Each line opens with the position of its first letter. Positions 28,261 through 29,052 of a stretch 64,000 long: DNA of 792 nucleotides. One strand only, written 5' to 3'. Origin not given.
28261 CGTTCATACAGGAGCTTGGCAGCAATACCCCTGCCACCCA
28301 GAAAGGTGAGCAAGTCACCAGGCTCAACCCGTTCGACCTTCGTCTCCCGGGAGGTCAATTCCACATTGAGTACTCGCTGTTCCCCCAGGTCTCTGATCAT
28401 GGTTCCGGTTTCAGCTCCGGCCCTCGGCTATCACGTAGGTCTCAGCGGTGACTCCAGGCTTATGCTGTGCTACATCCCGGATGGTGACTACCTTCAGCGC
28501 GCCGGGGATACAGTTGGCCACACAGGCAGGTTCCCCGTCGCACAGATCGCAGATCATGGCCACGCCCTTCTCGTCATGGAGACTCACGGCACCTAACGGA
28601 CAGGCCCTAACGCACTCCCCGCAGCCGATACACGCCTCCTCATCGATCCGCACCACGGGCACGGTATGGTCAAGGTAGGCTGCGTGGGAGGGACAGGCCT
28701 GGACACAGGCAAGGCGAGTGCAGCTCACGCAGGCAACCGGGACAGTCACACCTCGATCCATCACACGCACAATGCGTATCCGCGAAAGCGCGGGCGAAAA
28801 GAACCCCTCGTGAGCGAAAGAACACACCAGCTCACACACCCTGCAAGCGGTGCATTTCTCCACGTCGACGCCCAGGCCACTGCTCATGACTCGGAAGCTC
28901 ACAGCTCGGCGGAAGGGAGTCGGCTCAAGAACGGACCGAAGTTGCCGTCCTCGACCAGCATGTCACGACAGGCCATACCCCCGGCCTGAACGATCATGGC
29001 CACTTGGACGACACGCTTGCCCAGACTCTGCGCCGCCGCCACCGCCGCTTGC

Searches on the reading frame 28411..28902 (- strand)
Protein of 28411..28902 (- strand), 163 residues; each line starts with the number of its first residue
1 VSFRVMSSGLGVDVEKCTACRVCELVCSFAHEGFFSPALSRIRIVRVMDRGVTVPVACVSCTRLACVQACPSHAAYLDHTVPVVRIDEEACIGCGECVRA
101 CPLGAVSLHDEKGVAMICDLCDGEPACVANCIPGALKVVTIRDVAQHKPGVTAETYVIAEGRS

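Call 55: search_protein_families(library=pfam, proteins=[window:28411-28902:-], max_evalue=0.00001)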
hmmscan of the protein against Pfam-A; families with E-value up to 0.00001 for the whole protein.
window:28411-28902:- (163 aa): 10 families
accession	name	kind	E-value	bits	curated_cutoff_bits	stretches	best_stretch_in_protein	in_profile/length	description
PF12837.12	Fer4_6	-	5.8e-12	45.4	25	1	83-102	1-20/24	4Fe-4S binding domain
PF12838.12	Fer4_7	-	1.6e-11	45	27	1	58-105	2-52/52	4Fe-4S dicluster domain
PF13187.11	Fer4_9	-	7.3e-11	42.4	27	1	57-105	1-51/52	4Fe-4S dicluster domain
PF00037.32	Fer4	-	4.6e-10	39.3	21.1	1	84-106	1-23/24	4Fe-4S binding domain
PF13247.11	Fer4_11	-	1.8e-09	38.2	26.2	1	54-138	6-97/100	4Fe-4S dicluster domain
PF13237.11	Fer4_10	-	3.9e-09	36.7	25.5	1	84-131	2-52/53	4Fe-4S dicluster domain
PF12797.12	Fer4_2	-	4.3e-09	36.2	24.5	1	83-102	2-21/22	4Fe-4S binding domain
PF14697.11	Fer4_21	-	6.6e-09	36.2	35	1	85-131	2-51/59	4Fe-4S dicluster domain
PF12800.12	Fer4_4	-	3.1e-07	30.6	24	0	89-102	2-15/17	4Fe-4S binding domain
PF25160.1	LdpA_Fe-S-bd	-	9.9e-06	25.7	27.6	1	61-108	5-45/49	LdpA Fe-S cluster-binding domain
